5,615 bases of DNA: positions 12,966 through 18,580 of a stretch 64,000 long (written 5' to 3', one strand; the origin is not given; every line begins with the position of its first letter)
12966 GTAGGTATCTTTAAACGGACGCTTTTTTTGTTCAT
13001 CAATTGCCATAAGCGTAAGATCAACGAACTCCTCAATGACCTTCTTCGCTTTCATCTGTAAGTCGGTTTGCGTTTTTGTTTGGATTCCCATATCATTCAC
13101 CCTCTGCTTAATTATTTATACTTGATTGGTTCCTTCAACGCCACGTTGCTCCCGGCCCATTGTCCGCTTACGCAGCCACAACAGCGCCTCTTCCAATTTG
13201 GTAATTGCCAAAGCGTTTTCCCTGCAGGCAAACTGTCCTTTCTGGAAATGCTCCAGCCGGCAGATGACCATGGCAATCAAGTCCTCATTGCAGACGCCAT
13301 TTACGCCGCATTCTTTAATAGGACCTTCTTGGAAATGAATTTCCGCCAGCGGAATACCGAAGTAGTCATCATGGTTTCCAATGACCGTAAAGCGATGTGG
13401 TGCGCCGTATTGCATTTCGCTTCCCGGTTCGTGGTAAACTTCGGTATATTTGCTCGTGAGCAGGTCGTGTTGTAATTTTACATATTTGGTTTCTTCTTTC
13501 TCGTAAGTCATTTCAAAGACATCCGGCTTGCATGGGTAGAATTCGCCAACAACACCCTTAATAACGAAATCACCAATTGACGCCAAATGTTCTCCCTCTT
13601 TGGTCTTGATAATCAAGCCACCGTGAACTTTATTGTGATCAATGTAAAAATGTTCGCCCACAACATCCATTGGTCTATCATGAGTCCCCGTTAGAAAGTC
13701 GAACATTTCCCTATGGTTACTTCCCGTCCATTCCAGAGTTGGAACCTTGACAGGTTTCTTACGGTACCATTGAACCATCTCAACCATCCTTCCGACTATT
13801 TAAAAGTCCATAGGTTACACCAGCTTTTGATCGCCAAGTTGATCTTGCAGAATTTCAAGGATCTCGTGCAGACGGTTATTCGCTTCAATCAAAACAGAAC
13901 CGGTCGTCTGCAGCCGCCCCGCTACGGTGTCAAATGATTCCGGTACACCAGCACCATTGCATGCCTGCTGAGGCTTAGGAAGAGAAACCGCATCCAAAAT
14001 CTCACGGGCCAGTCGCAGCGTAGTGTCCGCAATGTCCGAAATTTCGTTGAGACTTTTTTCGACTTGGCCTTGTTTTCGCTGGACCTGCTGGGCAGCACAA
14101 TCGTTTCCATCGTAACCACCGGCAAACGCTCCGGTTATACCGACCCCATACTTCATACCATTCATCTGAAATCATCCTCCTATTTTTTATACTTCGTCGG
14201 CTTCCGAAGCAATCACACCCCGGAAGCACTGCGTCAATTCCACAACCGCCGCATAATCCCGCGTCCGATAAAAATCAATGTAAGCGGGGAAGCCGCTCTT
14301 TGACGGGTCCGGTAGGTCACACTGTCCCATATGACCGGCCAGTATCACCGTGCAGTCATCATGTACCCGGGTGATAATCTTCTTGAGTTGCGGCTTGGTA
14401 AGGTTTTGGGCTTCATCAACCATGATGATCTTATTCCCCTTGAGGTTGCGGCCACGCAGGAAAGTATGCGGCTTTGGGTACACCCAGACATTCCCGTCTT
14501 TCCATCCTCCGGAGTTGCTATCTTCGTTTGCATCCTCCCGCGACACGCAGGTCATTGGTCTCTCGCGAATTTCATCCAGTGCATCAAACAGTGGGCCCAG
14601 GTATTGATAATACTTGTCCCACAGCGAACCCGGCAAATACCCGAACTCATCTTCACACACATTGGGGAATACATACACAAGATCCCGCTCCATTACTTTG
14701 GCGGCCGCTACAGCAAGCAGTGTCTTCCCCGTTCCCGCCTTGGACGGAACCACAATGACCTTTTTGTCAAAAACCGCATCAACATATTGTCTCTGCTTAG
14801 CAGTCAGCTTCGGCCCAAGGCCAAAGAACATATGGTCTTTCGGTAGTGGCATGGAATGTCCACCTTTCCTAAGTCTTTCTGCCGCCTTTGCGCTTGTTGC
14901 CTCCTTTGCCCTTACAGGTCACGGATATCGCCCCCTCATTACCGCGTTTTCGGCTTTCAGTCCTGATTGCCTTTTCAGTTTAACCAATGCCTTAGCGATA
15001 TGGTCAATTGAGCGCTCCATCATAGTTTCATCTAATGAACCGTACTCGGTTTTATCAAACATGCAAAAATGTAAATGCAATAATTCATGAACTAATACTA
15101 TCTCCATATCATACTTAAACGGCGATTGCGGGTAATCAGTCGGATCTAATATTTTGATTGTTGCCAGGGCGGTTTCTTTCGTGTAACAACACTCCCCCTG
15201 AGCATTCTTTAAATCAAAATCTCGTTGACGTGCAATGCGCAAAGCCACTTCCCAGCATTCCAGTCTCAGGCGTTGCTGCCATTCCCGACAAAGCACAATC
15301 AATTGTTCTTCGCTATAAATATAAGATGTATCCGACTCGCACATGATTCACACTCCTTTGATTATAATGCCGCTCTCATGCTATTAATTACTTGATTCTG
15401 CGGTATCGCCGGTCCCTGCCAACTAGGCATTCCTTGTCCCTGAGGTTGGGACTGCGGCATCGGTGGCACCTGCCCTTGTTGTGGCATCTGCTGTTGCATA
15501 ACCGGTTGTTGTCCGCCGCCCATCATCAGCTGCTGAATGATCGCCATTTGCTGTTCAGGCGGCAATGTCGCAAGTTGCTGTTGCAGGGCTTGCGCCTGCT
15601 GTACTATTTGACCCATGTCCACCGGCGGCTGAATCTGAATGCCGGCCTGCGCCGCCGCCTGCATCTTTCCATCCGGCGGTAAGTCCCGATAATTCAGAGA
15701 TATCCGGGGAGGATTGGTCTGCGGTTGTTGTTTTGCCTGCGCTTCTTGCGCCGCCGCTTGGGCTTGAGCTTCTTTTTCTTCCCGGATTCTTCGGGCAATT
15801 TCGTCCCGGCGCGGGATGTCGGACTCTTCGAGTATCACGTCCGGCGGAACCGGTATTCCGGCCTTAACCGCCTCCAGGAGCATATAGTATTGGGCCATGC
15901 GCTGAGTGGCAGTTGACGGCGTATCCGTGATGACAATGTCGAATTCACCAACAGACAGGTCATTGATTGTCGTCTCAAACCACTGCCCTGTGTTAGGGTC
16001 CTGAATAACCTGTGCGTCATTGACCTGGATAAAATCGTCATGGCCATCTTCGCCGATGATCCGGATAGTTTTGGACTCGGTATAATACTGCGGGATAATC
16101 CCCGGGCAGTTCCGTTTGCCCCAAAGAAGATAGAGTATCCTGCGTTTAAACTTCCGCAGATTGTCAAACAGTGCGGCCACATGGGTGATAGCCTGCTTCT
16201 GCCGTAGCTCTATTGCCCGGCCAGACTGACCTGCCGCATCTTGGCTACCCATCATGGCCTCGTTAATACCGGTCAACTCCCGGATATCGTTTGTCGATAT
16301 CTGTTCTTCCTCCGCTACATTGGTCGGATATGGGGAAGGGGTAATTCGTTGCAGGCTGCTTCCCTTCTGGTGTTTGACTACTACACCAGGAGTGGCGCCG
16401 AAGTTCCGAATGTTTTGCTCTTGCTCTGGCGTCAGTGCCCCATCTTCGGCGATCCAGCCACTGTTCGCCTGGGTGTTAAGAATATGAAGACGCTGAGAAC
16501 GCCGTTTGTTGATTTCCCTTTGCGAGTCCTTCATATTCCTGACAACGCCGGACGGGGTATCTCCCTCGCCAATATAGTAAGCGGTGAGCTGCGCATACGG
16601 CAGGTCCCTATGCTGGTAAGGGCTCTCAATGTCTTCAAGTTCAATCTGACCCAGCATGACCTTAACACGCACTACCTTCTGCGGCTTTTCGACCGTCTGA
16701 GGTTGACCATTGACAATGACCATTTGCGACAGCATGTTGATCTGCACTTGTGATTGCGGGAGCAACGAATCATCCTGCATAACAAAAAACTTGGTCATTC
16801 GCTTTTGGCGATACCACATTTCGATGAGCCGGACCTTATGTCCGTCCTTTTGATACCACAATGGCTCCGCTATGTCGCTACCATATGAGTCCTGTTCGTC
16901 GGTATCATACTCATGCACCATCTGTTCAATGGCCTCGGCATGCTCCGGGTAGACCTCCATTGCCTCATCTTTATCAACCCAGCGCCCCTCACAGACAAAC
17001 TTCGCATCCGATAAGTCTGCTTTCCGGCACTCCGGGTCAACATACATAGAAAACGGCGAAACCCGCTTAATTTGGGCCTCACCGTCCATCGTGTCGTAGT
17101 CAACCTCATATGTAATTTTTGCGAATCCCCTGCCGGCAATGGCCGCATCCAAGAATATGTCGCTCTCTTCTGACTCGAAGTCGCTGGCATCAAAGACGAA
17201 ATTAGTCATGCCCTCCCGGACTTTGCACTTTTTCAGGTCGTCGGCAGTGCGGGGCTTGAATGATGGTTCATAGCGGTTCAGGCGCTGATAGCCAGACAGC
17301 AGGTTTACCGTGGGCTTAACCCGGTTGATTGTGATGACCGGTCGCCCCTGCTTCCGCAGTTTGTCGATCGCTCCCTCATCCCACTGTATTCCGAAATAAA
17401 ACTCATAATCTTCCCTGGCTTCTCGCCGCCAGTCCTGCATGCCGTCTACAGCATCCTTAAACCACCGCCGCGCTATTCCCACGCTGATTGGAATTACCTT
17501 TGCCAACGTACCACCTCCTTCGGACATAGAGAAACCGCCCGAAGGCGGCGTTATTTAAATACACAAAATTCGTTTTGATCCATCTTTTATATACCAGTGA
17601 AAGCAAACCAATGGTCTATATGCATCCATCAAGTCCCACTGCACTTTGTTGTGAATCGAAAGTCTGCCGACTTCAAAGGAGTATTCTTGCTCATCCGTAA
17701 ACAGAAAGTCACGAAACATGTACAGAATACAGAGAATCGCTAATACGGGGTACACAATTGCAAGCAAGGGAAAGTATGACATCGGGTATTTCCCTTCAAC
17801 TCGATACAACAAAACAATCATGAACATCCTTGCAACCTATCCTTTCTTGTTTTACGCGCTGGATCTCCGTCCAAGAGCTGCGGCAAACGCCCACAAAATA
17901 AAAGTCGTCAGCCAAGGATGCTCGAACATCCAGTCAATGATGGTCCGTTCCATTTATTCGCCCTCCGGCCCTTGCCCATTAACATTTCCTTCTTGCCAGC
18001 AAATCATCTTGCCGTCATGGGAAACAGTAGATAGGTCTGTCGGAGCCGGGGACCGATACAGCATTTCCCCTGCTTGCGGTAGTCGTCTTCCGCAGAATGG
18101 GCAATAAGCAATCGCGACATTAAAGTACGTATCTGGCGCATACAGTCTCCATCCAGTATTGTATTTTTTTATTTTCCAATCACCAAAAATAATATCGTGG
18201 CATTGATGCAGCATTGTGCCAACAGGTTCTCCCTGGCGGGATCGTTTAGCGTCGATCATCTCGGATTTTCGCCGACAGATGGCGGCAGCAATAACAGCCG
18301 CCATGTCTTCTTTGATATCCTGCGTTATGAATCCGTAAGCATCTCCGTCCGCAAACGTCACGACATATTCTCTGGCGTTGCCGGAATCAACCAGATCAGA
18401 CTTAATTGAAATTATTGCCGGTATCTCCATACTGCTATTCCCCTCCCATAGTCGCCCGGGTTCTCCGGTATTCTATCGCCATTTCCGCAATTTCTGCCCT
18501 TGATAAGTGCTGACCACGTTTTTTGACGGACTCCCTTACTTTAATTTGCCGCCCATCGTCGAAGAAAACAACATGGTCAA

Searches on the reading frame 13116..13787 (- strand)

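Call 83: search_protein_families(library=phrogs, proteins=[window:13116-13787:-], max_evalue=0.001)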
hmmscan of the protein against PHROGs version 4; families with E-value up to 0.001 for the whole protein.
window:13116-13787:- (223 aa): 7 families
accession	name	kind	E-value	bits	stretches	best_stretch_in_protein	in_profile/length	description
phrog_2428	-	unknown function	1.6e-47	161.9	1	98-222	6-130/131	-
phrog_419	-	unknown function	2e-25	90.9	1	3-99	39-124/300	-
phrog_1810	-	unknown function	3e-20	73.9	1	6-101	8-95/166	-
phrog_4502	-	unknown function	3.3e-16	60.8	1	8-101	4-90/190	-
phrog_23843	-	unknown function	6e-13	49.9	1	150-222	126-198/200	-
phrog_22140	-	unknown function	1.3e-09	38.9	1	150-221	156-227/230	-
phrog_15810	-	unknown function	0.00045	21.3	0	188-207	33-52/55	-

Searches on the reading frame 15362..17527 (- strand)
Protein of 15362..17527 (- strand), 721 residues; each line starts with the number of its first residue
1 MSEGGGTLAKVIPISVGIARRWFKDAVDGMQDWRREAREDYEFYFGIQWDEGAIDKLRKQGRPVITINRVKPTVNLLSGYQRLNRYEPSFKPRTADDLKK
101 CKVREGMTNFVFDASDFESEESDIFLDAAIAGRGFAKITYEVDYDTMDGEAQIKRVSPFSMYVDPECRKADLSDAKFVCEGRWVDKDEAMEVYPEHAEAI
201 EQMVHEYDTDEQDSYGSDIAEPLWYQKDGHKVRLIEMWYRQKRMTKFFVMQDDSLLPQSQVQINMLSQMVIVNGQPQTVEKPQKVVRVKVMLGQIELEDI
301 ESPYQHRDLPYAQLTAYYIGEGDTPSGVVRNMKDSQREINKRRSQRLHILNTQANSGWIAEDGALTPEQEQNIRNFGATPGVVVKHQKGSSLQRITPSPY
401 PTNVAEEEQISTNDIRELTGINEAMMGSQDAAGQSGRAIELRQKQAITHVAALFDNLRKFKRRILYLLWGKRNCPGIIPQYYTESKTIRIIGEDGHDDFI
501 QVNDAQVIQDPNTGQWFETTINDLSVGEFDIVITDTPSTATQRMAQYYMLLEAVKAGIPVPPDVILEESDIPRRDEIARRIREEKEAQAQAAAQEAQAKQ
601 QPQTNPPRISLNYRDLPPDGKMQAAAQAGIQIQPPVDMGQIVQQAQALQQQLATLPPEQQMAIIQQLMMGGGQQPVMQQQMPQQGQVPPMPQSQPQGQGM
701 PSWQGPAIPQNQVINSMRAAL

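Call 3: search_protein_families(library=pfam, proteins=[window:15362-17527:-], max_evalue=0.01)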
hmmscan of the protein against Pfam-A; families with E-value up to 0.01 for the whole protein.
window:15362-17527:- (721 aa): 1 family
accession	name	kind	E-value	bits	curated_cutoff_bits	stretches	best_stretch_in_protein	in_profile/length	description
PF16510.12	P22_portal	-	1.5e-138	463.4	26.1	1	20-603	1-576/594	Phage P22-like portal protein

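Call 4: search_protein_families(library=phrogs, proteins=[window:15362-17527:-], max_evalue=0.01)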
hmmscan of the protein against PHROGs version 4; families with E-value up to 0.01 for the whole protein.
window:15362-17527:- (721 aa): 3 families
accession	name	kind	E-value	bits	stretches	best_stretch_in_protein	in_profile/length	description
phrog_156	-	head and packaging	3.2e-111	373.9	1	20-696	16-672/681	portal protein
phrog_18470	-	head and packaging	6.7e-10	39.5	1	26-207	31-212/232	portal protein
phrog_332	-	connector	1.4e-06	27.9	1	100-433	106-386/560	head-tail adaptor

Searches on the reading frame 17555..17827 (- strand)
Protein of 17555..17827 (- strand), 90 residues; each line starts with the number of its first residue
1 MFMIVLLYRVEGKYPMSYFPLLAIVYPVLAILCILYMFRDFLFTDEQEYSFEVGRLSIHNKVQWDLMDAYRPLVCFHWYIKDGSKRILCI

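Call 3: search_protein_families(library=pfam, proteins=[window:17555-17827:-], max_evalue=0.01)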
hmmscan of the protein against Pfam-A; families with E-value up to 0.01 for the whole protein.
window:17555-17827:- (90 aa): 0 families

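Call 4: search_protein_families(library=phrogs, proteins=[window:17555-17827:-], max_evalue=0.01)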
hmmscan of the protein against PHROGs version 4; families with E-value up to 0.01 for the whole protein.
window:17555-17827:- (90 aa): 1 family
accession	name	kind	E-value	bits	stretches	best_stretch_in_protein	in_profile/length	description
phrog_33263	-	unknown function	8.6e-07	30.2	1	52-90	2-40/53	-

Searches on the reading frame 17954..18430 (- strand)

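Call 3: search_protein_families(library=pfam, proteins=[window:17954-18430:-], max_evalue=0.01)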
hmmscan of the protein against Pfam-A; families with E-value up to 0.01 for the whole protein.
window:17954-18430:- (158 aa): 1 family
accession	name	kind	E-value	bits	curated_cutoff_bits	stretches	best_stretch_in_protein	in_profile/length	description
PF22400.1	DUF6980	-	0.0018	18.9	27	0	104-120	49-65/99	Domain of unknown function (DUF6980)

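Call 4: search_protein_families(library=phrogs, proteins=[window:17954-18430:-], max_evalue=0.01)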
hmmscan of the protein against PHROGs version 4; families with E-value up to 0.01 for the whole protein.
window:17954-18430:- (158 aa): 4 families
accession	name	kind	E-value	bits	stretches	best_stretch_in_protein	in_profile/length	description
phrog_7033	-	unknown function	0.0017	19.4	1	102-121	78-97/197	-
phrog_1494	-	unknown function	0.0024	18.1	1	99-121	191-213/226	-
phrog_33828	-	unknown function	0.0041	18.1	1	105-118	39-52/58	-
phrog_4030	-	unknown function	0.0066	17.6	0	105-118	65-78/85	-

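Call 83: search_protein_families(library=phrogs, proteins=[window:17954-18430:-], max_evalue=0.001)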
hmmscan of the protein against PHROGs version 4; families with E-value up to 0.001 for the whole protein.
window:17954-18430:- (158 aa): 0 families
